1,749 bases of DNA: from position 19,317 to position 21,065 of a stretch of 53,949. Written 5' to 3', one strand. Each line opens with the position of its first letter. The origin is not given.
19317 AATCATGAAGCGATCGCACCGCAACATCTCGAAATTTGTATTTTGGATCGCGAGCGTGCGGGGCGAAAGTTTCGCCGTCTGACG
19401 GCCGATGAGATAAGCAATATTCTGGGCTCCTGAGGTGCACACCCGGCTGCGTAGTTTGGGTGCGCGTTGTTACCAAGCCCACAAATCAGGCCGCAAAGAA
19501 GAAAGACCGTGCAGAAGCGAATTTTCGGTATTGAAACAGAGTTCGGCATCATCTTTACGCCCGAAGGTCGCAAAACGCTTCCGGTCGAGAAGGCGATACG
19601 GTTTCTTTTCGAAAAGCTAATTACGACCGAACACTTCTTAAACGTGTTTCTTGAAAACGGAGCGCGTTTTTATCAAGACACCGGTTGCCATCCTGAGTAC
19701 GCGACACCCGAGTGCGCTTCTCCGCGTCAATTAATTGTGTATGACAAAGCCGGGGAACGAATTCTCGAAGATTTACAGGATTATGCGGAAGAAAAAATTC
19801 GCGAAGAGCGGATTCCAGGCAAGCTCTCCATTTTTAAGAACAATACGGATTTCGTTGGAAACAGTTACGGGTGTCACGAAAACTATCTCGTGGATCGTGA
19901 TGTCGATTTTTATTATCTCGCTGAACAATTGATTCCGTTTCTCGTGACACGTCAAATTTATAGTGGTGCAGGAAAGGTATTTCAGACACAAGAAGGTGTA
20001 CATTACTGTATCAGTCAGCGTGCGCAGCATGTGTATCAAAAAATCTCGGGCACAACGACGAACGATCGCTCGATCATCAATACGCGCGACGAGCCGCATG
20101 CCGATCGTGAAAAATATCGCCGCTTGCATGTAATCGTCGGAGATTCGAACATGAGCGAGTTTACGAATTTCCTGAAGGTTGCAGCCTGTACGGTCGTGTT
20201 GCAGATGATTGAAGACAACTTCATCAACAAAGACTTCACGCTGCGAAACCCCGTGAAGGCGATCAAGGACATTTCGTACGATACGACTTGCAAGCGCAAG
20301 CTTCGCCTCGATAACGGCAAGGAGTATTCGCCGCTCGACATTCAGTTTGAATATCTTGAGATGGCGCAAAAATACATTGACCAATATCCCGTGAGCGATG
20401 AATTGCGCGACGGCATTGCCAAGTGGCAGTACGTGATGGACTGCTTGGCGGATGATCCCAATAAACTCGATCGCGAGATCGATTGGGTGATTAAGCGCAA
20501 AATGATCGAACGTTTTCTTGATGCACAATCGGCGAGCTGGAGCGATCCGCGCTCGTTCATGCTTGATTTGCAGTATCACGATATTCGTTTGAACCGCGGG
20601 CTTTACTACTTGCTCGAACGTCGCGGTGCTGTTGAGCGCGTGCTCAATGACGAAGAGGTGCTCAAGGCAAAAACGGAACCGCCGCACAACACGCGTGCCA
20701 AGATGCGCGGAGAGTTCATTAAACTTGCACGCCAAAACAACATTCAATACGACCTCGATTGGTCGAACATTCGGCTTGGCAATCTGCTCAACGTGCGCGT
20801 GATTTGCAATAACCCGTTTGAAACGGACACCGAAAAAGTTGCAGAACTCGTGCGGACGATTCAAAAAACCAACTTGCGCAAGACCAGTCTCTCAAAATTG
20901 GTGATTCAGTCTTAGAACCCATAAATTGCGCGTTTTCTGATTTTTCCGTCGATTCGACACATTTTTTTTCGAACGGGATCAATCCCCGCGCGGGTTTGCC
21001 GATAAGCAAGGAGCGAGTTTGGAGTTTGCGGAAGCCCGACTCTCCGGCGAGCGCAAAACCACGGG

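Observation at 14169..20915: Complete actinobacterial-type Pup-proteasome operon (arc-dop-pup-prcB-prcA-pafA) in a diderm, Myxococcota-like chromosome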

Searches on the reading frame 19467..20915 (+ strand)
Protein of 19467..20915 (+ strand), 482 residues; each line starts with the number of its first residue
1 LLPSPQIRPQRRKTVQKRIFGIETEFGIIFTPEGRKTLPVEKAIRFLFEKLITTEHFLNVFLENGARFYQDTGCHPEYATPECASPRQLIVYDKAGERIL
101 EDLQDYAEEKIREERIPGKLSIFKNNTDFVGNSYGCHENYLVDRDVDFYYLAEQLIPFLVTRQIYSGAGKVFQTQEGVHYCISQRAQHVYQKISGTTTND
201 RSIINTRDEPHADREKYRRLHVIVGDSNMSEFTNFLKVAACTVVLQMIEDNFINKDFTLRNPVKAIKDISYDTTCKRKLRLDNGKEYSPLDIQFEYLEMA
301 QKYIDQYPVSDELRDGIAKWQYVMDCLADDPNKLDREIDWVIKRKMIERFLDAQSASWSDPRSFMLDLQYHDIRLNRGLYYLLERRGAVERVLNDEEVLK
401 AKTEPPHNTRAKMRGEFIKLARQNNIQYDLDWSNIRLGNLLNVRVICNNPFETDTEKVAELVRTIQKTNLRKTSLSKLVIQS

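Call 3: search_protein_families(library=pfam, proteins=[window:19467-20915:+])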
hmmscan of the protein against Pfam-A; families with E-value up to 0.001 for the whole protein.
window:19467-20915:+ (482 aa): 1 family
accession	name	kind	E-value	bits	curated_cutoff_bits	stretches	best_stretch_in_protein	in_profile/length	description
PF03136.20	Pup_ligase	-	8.8e-150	500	25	1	18-435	1-440/441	Pup-ligase protein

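Call 4: search_protein_families(library=ncbifam, proteins=[window:19467-20915:+])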
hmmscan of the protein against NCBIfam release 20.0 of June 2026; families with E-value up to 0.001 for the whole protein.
window:19467-20915:+ (482 aa): 2 families
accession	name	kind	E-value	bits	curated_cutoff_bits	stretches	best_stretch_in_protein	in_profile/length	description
TIGR03686.1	pupylate_PafA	equivalog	9.7e-164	545.4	551.3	1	17-463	1-455/457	Pup--protein ligase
TIGR03688.1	depupylase_Dop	equivalog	1.3e-119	400.1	492.3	1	58-462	81-482/485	depupylase/deamidase Dop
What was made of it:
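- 19509..20915 (+): PafA-type Pup ligase, 468 aa, of a Gram-negative subclade. TIGR03686 is the best NCBIfam hit but scores 545.4 against a cut-off of 551.3 (call 4).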

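Call 12: find_related_loci(query=window:19467-20915:+, collection=genome_contigs, flank=10000)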
Query window:19467-20915:+ (482 aa) in genome_contigs; peptide patterns used: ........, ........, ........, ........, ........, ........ (x = any residue, [..] = any of these).
599 stretches matched a pattern (row limit reached: there are more); 547 encode a relative of the query (tblastn E <= 1e-3); the best 80 are kept; 80 distinct loci.
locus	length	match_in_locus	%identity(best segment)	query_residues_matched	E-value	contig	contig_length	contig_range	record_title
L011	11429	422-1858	89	7-482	0e+0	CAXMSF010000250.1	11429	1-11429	MAG: uncultured Gammaproteobacteria bacterium isolate 10C-St20-MC-01_bin.21.orig genome assembly, contig: k141_2727479,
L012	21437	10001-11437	88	7-482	0e+0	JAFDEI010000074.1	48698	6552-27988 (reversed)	MAG: Deltaproteobacteria bacterium isolate Meg19_46_Bin_116 Meg19_46_Bin_116_scaffold_4507, whole genome shotgun sequenc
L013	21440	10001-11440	87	3-482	0e+0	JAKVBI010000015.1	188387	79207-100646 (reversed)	MAG: Myxococcota bacterium isolate ALOHA_ZT_24 ZT-Myxococcota-1_15, whole genome shotgun sequence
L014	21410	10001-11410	89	13-482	0e+0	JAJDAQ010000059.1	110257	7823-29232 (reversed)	MAG: Deltaproteobacteria bacterium isolate OFTM60 OFTM60_58, whole genome shotgun sequence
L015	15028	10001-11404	90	15-482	0e+0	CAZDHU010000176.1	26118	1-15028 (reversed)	MAG TPA_asm: uncultured Myxococcaceae bacterium isolate binchicken_co200_49 genome assembly, contig: k141_304668, whole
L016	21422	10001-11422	88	9-482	0e+0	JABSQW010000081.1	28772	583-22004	MAG: Myxococcales bacterium isolate DT_70 DT-Myxococcota-2_scaffold_81, whole genome shotgun sequence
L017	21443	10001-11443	88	2-482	0e+0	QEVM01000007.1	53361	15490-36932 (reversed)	MAG: Proteobacteria bacterium isolate PRO3 J3_scaffold_468, whole genome shotgun sequence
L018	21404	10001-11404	89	15-482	0e+0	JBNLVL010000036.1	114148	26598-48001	MAG: Myxococcota bacterium isolate JB083 k141_359522, whole genome shotgun sequence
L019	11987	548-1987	87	3-482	0e+0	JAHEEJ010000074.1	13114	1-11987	MAG: Deltaproteobacteria bacterium isolate Ww264 NODE_8723_length_13114_cov_7.662588, whole genome shotgun sequence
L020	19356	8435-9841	89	14-482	0e+0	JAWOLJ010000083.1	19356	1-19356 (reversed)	MAG: Myxococcota bacterium isolate bin_241 c_000055185929, whole genome shotgun sequence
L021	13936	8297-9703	89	14-482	0e+0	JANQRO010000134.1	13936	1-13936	MAG: Myxococcota bacterium isolate IP29b_bin.68 k99_2279283, whole genome shotgun sequence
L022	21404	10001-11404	89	15-482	0e+0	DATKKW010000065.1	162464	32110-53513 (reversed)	MAG TPA_asm: Myxococcota bacterium isolate SMAG_U14668 k141_227965, whole genome shotgun sequence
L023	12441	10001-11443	86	1-482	0e+0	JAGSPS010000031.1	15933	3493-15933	MAG: Deltaproteobacteria bacterium isolate CTSoil_098 scaffold_607, whole genome shotgun sequence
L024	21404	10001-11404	89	15-482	0e+0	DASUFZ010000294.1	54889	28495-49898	MAG TPA_asm: Myxococcota bacterium isolate SMAG_U1392 k141_839808, whole genome shotgun sequence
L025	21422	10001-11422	88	9-482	0e+0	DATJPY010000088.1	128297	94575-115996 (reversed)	MAG TPA_asm: Myxococcota bacterium isolate SMAG_U14925 k141_1801324, whole genome shotgun sequence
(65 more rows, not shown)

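Call 21: search_solved_structures(query=window:19509-20915:+, show_alignments=2)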
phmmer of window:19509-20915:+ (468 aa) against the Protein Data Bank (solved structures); distinct sequences matched with E-value up to 0.001: 5.
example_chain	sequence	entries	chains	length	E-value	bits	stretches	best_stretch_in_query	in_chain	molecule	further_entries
4b0t_A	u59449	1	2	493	3.3e-105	356.1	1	2-449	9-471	PUP--PROTEIN LIGASE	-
4bjr_A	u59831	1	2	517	1.8e-104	353.6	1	2-449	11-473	PUP--PROTEIN LIGASE, PROKARYOTIC UBIQUITIN-LIKE PROTEIN PUP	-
4b0r_A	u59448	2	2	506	1.9e-98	333.8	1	43-404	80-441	DEAMIDASE-DEPUPYLASE DOP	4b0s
5lrt_A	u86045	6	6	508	2e-98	333.7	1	43-404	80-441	Depupylase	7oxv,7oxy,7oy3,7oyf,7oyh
9cku_G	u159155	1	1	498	2.8e-84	287.1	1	44-407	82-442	Pup deamidase/depupylase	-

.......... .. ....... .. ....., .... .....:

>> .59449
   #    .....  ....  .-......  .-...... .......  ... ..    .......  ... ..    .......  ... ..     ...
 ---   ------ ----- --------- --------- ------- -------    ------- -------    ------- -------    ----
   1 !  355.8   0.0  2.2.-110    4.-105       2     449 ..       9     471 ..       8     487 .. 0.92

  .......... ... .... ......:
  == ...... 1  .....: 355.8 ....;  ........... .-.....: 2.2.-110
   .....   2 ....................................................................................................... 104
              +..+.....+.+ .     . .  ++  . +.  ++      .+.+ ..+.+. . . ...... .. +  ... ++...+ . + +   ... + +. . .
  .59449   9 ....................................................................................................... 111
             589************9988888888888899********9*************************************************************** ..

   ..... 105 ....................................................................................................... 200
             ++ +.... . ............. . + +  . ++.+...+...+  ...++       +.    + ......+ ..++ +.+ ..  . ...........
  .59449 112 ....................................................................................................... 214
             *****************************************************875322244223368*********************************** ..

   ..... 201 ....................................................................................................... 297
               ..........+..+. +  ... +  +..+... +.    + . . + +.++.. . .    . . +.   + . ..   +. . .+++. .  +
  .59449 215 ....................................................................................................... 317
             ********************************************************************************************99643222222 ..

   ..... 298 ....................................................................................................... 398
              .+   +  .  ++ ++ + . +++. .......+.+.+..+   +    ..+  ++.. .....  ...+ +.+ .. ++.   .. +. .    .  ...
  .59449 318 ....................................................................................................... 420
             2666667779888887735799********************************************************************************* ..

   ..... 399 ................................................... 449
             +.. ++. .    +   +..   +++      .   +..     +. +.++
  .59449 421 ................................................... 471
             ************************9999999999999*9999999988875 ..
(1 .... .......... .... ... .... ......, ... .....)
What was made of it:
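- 19509..20915 (+): It aligns end to end with C. glutamicum PafA, has no Dop loop, and keeps the catalytic Asp in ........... (call 21).
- Closest known: Plesiocystis pacifica / Rhodopirellula Pup plus membrane-anchored ligase. Different: The window has ARC and both 20S subunits, and a soluble, uninterrupted PafA (calls 3, 21).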

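Call 34: find_homologous_proteins(query=window:19509-20915:+, max_evalue=1e-20)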
Query window:19509-20915:+ (468 aa): 8000 proteins with E <= 1e-20 among 8000 candidates; the best 120 are listed.
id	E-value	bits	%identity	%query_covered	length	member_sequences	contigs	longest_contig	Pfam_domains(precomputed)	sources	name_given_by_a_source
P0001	7.7e-290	980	90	100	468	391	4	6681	PF03136.21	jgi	jgi:proteasome accessory factor A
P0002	5.9e-283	957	87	100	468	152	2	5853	PF03136.21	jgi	-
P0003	4.3e-281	951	86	100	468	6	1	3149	PF03136.21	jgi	jgi:proteasome accessory factor A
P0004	1.6e-280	949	86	100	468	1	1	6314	PF03136.21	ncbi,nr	ncbi:MAG: proteasome accessory factor PafA2 family protein [bacterium]|nr:proteasome accessory facto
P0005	6.4e-280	947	86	100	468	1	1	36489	PF03136.21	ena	-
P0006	4.0e-279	944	87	100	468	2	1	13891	PF03136.21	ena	-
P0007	5.0e-279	944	86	100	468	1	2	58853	PF03136.21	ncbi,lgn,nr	ncbi:MAG: proteasome accessory factor PafA2 family protein [Myxococcota bacterium]|nr:proteasome acc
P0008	9.6e-279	943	85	100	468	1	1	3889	PF03136.21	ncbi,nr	ncbi:MAG: proteasome accessory factor PafA2 family protein [Deltaproteobacteria bacterium]|nr:protea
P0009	2.4e-278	942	85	100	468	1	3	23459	PF03136.21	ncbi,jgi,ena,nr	ncbi:MAG: proteasome accessory factor PafA2 family protein [Deltaproteobacteria bacterium]|nr:protea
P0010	2.9e-278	941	85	100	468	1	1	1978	PF03136.21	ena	-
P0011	6.0e-278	940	84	100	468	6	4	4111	PF03136.21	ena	-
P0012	6.8e-278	940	85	100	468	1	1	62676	PF03136.21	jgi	jgi:proteasome accessory factor A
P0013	1.1e-277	940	85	100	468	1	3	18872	PF03136.21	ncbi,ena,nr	ncbi:MAG: proteasome accessory factor PafA2 family protein [Deltaproteobacteria bacterium]|nr:protea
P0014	1.1e-277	940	85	100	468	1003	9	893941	PF03136.21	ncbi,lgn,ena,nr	ncbi:MAG: proteasome accessory factor PafA2 family protein [bacterium]|nr:Pup--protein ligase [Delta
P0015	1.3e-277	939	84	100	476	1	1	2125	PF03136.21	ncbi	-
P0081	9.1e-233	791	72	99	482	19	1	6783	PF03136.21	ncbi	-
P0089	5.5e-219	746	69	100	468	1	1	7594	PF03136.21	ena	-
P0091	6.1e-206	703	65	98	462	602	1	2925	PF03136.21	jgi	jgi:proteasome accessory factor A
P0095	3.9e-204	697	66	98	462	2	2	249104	PF03136.21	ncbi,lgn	-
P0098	2.0e-203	695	64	98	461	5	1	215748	PF03136.21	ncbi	-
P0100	1.7e-198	678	63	98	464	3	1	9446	PF03136.21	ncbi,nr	ncbi:MAG: proteasome accessory factor PafA2 family protein [bacterium]|nr:proteasome accessory facto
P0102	1.5e-197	675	64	97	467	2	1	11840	PF03136.21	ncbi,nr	ncbi:MAG: proteasome accessory factor PafA2 family protein [bacterium]|nr:proteasome accessory facto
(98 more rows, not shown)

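Call 35: list_cluster_members(proteins=[P0095, P0098, P0100, P0102, P0091, P0081, P0089, P0014, P0001, window:19509-20915:+])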
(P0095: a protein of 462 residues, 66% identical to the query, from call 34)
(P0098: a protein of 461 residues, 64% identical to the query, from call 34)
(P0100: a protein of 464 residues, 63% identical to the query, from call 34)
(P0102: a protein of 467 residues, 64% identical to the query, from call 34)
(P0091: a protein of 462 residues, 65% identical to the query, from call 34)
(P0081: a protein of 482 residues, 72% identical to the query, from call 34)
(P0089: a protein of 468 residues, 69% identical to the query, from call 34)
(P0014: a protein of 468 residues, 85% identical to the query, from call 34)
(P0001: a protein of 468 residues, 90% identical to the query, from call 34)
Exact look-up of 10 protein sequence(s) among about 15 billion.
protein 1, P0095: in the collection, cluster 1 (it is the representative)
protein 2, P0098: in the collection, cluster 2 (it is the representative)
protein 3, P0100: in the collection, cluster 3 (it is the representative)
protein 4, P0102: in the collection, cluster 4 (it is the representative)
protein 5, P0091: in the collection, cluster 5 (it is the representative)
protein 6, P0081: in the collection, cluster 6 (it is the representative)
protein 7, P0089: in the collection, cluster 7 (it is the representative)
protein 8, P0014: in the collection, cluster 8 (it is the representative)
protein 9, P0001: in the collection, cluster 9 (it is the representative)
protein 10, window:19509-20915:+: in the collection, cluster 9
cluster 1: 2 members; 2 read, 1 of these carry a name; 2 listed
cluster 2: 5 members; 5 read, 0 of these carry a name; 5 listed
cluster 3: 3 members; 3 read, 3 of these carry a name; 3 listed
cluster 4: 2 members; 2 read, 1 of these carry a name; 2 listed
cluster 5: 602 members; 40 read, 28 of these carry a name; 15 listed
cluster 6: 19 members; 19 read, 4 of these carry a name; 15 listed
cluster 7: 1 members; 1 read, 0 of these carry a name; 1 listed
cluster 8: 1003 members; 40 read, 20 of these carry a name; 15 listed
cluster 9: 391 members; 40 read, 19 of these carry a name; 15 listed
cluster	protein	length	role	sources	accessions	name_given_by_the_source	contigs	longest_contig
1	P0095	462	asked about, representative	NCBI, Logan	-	-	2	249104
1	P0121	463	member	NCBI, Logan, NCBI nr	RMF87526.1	MAG: Pup--protein ligase [Nitrospinota bacterium]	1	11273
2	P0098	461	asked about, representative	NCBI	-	-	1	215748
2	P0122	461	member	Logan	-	-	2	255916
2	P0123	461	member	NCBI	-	-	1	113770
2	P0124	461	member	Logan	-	-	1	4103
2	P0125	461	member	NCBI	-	-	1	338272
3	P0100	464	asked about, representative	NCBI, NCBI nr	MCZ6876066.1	MAG: proteasome accessory factor PafA2 family protein [bacterium] | proteasome accessory factor PafA2 family protein [bacterium]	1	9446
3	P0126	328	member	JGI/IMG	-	proteasome accessory factor A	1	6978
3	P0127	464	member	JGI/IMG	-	proteasome accessory factor A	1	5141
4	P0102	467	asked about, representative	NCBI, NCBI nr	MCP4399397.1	MAG: proteasome accessory factor PafA2 family protein [bacterium] | proteasome accessory factor PafA2 family protein [bacterium]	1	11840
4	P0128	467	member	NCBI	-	-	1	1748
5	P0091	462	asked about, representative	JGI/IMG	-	proteasome accessory factor A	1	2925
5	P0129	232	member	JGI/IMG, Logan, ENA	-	proteasome alpha subunit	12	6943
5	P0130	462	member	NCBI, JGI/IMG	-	proteasome accessory factor A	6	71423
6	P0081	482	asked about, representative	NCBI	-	-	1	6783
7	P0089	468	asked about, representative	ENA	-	-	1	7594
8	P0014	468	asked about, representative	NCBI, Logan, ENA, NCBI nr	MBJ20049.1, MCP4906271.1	MAG: proteasome accessory factor PafA2 family protein [bacterium] | Pup--protein ligase [Deltaproteobacteria bacterium]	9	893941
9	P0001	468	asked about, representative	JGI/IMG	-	proteasome accessory factor A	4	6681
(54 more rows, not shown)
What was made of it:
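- On Pup-proteasome system: NCBI names relatives either 'Pup--protein ligase' or 'PafA2 family protein' (calls 34, 35).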

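Call 40: find_encoding_contigs(protein=P0095, flank=10000, max_places=1)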
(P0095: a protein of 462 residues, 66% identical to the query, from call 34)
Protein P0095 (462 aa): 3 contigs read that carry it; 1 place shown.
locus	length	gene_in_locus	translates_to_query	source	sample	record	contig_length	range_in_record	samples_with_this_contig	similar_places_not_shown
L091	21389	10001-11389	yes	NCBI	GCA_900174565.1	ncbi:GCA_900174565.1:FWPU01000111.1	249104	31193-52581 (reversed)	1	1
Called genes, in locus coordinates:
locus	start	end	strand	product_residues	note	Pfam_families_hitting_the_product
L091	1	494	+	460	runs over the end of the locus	PF00293:NUDIX (weak), PF01008:IF-2B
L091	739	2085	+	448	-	PF08543:Phos_pyr_kin, PF00294:PfkB, PF10120:ThiN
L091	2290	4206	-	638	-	PF13623:SurA_N_2, PF13624:SurA_N_3, PF09312:SurA_N (faint), PF13145:Rotamase_2, PF13616:Rotamase_3, PF00639:Rotamase, PF27392:TP_0929_3rd (faint), PF13145:Rotamase_2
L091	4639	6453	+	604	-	PF07724:AAA_2 (faint), PF17758:Prot_ATP_ID_OB_N, PF16450:Prot_ATP_ID_OB_C, PF13191:AAA_16 (faint), PF00004:AAA, PF00910:RNA_helicase (weak)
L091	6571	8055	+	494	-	PF03136:Pup_ligase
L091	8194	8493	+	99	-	PF05639:Pup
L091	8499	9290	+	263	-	PF00227:Proteasome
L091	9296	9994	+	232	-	PF00227:Proteasome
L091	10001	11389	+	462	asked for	PF03136:Pup_ligase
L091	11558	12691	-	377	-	PF00142:Fer4_NifH (faint), PF01883:FeS_assembly_P, PF02374:ArsA_ATPase (faint), PF09140:MipZ (weak), PF10609:ParA, PF13614:AAA_31, PF01656:CbiA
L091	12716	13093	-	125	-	PF09969:DUF2203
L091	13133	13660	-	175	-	PF05425:CopD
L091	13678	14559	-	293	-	PF00809:Pterin_bind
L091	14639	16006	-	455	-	PF03136:Pup_ligase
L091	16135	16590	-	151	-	PF00578:AhpC-TSA, PF08534:Redoxin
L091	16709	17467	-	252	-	PF07355:GRDB (weak)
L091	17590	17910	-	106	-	PF01521:Fe-S_biosyn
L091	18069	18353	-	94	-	PF12838:Fer4_7 (weak), PF14697:Fer4_21 (weak), PF25160:LdpA_Fe-S-bd (faint), PF12797:Fer4_2 (faint), PF00037:Fer4 (weak), PF13237:Fer4_10 (weak), PF13187:Fer4_9 (weak), PF14697:Fer4_21 (weak), +1 more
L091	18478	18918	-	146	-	PF00072:Response_reg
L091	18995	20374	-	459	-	PF00004:AAA (faint), PF00072:Response_reg, PF00158:Sigma54_activat, PF14532:Sigma54_activ_2, PF07724:AAA_2 (weak), PF07728:AAA_5 (weak), PF25601:AAA_lid_14, PF02954:HTH_8, +1 more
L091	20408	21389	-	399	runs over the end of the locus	PF00989:PAS, PF08448:PAS_4, PF13188:PAS_8 (weak), PF13426:PAS_9, PF00512:HisKA, PF02518:HATPase_c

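Call 41: find_encoding_contigs(protein=P0098, flank=10000, max_places=1)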
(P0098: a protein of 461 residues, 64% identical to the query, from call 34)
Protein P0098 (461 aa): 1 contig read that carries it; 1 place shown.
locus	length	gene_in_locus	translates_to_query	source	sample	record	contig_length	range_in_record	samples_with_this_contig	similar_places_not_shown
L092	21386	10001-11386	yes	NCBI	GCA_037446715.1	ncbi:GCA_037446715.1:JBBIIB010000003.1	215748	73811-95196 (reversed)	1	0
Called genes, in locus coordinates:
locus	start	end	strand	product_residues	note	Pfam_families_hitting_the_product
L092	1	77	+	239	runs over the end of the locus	PF01553:Acyltransferase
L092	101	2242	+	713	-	PF13491:FtsK_4TM, PF17854:FtsK_alpha, PF01580:FtsK_SpoIIIE, PF09397:FtsK_gamma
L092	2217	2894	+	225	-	PF03548:LolA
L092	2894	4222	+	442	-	PF00919:UPF0004, PF04055:Radical_SAM, PF18693:TRAM_2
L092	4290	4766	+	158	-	PF01258:zf-dskA_traR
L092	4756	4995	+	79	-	-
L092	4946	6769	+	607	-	PF07728:AAA_5 (faint), PF20720:nSTAND3 (faint), PF17758:Prot_ATP_ID_OB_N, PF16450:Prot_ATP_ID_OB_C, PF13191:AAA_16 (faint), PF00004:AAA, PF00910:RNA_helicase (weak)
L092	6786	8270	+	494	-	PF03136:Pup_ligase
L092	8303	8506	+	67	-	PF05639:Pup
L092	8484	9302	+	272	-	PF00227:Proteasome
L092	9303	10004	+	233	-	PF00227:Proteasome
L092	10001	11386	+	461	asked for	PF03136:Pup_ligase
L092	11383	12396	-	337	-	PF02618:YceG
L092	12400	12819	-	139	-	PF03652:RuvX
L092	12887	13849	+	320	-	PF03576:Peptidase_S58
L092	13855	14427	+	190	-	-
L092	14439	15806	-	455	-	PF13487:HD_5, PF01966:HD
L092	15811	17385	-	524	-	PF03130:HEAT_PBS (faint), PF13646:HEAT_2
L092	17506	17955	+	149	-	PF04608:PgpA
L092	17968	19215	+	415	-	PF00994:MoCF_biosynth, PF18146:CinA_KH, PF02464:CinA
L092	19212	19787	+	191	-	PF10469:AKAP7_NLS, PF02834:LigT_PEase, PF13563:2_5_RNA_ligase2, PF02834:LigT_PEase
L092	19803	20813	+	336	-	PF00154:RecA_N, PF06745:ATPase (weak), PF08423:Rad51, PF27531:MT3502_N, PF01637:ATPase_2 (weak), PF21096:RecA_C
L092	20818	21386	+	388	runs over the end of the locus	PF00437:T2SSE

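Call 42: find_encoding_contigs(protein=P0130, flank=10000, max_places=1)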
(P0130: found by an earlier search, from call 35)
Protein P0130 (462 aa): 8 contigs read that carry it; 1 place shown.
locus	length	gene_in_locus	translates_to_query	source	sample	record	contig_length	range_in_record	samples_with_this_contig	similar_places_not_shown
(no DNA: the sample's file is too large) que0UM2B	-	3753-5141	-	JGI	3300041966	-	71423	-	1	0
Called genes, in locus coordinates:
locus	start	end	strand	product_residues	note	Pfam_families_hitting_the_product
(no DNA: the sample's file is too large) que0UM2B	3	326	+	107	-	?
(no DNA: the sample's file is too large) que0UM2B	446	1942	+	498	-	PF03136:Pup_ligase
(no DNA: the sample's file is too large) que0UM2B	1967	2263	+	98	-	PF05639:Pup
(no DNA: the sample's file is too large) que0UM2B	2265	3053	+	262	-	PF00227:Proteasome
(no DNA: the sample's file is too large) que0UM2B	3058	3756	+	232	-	PF00227:Proteasome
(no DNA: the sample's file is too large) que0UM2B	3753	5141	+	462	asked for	PF03136:Pup_ligase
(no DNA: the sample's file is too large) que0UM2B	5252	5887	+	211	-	PF02129:Peptidase_S15 (weak), PF00561:Abhydrolase_1, PF12146:Hydrolase_4, PF12697:Abhydrolase_6 (weak), PF20408:Abhydrolase_11, PF00326:Peptidase_S9 (weak)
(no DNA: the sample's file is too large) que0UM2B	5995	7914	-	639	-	PF13623:SurA_N_2, PF13624:SurA_N_3, PF13145:Rotamase_2, PF13616:Rotamase_3, PF00639:Rotamase, PF27392:TP_0929_3rd (faint), PF13145:Rotamase_2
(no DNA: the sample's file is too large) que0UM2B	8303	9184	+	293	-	PF04085:MreC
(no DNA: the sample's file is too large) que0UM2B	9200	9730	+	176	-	-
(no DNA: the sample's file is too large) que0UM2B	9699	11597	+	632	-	PF03717:PBP_dimer, PF00905:Transpeptidase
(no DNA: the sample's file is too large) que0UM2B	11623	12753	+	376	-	PF01098:FTSW_RODA_SPOVE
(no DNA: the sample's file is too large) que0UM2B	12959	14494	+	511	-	PF10150:RNase_E_G, PF20833:RNase_E_G_Thio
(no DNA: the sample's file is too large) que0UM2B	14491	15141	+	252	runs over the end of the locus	PF01553:Acyltransferase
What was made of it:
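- Closest known: Pup-proteasome loci of Nitrospirae. Same: The same six-gene order is seen here in L091, whose PafA shares a 90% cluster with a protein labelled Nitrospinota, and in an Entotheonellia-type contig, where the stretch seen begins at dop so arc is not visible (calls 40, 42).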
